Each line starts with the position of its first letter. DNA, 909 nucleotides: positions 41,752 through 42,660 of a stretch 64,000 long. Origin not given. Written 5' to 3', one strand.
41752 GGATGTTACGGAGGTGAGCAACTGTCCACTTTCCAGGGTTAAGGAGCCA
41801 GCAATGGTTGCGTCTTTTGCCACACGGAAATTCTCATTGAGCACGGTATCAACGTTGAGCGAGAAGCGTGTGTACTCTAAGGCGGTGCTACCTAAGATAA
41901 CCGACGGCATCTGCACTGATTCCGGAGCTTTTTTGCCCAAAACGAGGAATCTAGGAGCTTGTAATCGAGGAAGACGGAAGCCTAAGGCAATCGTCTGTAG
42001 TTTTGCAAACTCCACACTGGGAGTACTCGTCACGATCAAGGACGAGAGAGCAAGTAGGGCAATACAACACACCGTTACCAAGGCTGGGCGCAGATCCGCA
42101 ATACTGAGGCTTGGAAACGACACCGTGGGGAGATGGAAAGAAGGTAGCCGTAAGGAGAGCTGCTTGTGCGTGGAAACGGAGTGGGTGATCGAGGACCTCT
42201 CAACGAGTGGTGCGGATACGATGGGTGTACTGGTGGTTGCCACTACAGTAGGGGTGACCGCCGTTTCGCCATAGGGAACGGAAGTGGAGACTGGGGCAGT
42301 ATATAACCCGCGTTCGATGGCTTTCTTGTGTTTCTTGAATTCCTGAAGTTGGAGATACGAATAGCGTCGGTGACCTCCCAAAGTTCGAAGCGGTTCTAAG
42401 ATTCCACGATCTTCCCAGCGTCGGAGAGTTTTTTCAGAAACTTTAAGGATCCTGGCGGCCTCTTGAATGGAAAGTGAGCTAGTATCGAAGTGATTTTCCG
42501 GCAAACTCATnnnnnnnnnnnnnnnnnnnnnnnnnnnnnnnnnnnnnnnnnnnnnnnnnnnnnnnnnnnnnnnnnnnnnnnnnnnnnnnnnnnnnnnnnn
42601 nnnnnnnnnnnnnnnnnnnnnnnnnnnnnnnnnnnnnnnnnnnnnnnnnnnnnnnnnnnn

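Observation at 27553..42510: A 4985-aa surface giant with a MerR-type DNA-binding HTH as its N-terminal cytoplasmic domain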

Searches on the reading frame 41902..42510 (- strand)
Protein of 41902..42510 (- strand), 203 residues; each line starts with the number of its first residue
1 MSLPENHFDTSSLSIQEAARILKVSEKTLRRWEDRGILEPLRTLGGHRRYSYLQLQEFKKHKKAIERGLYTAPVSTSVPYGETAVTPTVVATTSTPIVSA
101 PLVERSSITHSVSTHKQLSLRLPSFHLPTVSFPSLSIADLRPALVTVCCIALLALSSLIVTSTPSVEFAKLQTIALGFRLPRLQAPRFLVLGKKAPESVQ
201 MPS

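Call 6: search_protein_families(library=pfam, proteins=[window:41902-42510:-], max_evalue=1)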
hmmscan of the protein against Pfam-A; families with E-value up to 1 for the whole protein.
seq(203 aa): 14 families
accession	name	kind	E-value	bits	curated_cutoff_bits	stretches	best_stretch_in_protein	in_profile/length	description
PF00376.29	MerR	-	5.3e-13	49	28.2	1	14-50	1-38/38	MerR family regulatory protein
PF13411.12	MerR_1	-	4.5e-12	46.3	21.6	1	14-69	2-57/69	MerR HTH family regulatory protein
PF12728.13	HTH_17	-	3.9e-10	40.3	27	1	13-59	2-47/51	Helix-turn-helix domain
PF13542.12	HTH_Tnp_ISL3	-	0.0016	18.3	27.4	1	11-35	26-49/51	Helix-turn-helix domain of transposase family ISL3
PF13338.12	AbiEi_4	-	0.0019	18.7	25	1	14-41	15-41/49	Transcriptional regulator, AbiEi antitoxin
PF13518.12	HTH_28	-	0.0024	18.4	25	1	14-35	14-35/52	Helix-turn-helix domain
PF13384.12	HTH_23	-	0.0044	17.3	24.6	1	13-35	18-40/50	Homeodomain-like domain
PF20432.4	Xre-like-HTH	-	0.012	16.3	25.8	1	8-33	19-43/63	Antitoxin Xre-like helix-turn-helix domain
PF13551.12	HTH_29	-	0.027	15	28.1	1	14-35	14-35/64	Winged helix-turn helix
PF08220.18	HTH_DeoR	-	0.039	14.1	21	1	12-31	14-33/57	DeoR-like helix-turn-helix domain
PF07453.19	NUMOD1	-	0.07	13.8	22.8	1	14-30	18-34/37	NUMOD1 domain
PF02042.20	RWP-RK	-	0.11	12.9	29.3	1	12-31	12-31/49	RWP-RK domain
PF08281.18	Sigma70_r4_2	-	0.12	12.4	25.7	1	12-32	26-46/54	Sigma-70, region 4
PF01527.26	HTH_Tnp_1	-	0.18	12.5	24.1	1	12-32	23-43/75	Transposase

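Call 7: search_protein_families(library=ncbifam, proteins=[window:41902-42510:-], max_evalue=1)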
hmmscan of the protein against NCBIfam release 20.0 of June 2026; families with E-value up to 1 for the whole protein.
seq(203 aa): 18 families
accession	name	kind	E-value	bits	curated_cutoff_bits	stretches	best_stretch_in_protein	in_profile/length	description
NF033787.1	HTH_BldC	subfamily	1.3e-11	44.2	77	1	13-51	3-41/49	BldC family transcriptional regulator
TIGR01764.1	excise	domain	4.1e-07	30.3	28.8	1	13-60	2-48/49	excisionase family DNA-binding protein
NF047375.1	HeatShock_HspR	equivalog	4.1e-07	29.9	105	1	14-63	5-54/92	heat shock protein transcriptional repressor HspR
NF033518.0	transpos_IS607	equivalog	5.6e-06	26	110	1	17-66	2-51/187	IS607 family transposase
NF052513.1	TransRegCarH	equivalog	2e-05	24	400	1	14-69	8-64/274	HTH-type transcriptional repressor CarH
TIGR02044.1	CueR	equivalog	8e-05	22.7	147.4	1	14-71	2-60/127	Cu(I)-responsive transcriptional regulator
NF053740.1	TransRegTnrAGPos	equivalog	8.1e-05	22.7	140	1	14-75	14-75/108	hypothetical protein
NF011617.0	PRK15043.1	equivalog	0.00021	20.7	417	1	14-74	5-66/243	HTH-type transcriptional regulator MlrA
TIGR02051.1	MerR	equivalog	0.011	16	150.85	1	15-64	2-52/124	mercury resistance transcriptional regulator MerR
NF047377.1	heat_HspR_dupli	exception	0.016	14.7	300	1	16-60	9-53/214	heat shock protein transcriptional repressor HspR, fused homodimer type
NF050798.1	TF_FtsR_Actino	equivalog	0.023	14.8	150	1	24-52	17-45/223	transcriptional regulator FtsR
NF007069.0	PRK09514.1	equivalog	0.036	14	143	1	15-69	4-59/141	Zn(2+)-responsive transcriptional regulator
NF040522.1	VC1465_fam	subfamily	0.04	14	70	1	12-34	9-31/111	VC1465 family Xer recombination activation factor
NF007590.0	PRK10227.1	equivalog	0.042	13.9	244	1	14-68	2-57/135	Cu(I)-responsive transcriptional regulator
TIGR03453.1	partition_RepA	equivalog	0.07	12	348.45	1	12-62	33-84/387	plasmid partitioning protein RepA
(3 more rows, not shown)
